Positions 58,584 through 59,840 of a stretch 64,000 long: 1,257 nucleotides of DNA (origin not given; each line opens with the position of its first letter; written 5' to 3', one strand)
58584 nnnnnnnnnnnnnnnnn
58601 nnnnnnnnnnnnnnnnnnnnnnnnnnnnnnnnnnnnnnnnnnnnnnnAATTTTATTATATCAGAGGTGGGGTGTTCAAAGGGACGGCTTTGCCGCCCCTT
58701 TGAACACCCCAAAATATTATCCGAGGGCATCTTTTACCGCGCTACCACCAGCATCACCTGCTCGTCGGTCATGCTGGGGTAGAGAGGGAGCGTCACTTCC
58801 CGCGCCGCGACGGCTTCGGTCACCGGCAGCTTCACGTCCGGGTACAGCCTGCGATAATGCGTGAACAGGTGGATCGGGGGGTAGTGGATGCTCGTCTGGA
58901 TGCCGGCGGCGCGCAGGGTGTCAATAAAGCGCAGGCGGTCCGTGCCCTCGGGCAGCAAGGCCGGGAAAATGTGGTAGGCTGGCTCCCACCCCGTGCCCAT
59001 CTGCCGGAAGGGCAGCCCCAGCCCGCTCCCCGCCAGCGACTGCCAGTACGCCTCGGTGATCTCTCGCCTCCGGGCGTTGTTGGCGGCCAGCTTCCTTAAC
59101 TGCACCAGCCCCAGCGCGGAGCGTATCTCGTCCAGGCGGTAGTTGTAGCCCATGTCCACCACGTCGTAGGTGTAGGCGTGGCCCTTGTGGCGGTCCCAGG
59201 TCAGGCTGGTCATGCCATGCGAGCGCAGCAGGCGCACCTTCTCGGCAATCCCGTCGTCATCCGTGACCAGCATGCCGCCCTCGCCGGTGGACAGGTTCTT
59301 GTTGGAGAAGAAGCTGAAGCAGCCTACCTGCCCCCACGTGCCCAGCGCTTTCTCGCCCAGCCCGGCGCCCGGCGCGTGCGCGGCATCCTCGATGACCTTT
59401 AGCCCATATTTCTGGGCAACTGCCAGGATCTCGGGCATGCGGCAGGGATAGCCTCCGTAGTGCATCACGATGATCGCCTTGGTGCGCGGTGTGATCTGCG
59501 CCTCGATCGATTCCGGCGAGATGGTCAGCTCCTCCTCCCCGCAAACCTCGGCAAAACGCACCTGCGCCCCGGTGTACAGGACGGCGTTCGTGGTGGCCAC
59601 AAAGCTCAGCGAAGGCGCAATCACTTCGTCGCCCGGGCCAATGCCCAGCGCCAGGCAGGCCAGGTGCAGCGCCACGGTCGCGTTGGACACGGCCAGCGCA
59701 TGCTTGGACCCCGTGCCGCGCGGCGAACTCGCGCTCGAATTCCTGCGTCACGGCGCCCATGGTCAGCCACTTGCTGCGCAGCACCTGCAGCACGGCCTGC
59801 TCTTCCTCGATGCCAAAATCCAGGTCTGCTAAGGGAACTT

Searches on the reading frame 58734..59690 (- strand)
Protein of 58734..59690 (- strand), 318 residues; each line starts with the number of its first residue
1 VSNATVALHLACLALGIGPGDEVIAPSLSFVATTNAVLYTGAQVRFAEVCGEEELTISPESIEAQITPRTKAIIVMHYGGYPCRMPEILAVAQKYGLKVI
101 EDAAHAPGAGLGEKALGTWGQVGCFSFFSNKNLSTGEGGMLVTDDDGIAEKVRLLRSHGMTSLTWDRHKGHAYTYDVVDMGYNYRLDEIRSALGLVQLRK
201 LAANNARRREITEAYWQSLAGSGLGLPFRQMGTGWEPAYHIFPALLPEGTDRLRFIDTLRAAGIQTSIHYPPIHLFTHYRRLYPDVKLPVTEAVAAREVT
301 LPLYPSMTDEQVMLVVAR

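Call 14: search_protein_families(library=pfam, proteins=[window:58734-59690:-], max_evalue=0.001)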
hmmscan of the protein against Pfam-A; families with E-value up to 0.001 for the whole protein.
window:58734-59690:- (318 aa): 3 families
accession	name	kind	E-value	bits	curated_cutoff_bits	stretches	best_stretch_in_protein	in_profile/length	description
PF01041.23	DegT_DnrJ_EryC1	-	3.4e-97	326.3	19.8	1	2-317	46-357/360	DegT/DnrJ/EryC1/StrS aminotransferase family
PF00266.25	Aminotran_5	-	0.00018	21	21.5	1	2-106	68-179/371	Aminotransferase class-V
PF01212.27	Beta_elim_lyase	-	0.0004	20.2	27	1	5-159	57-227/288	Beta-eliminating lyase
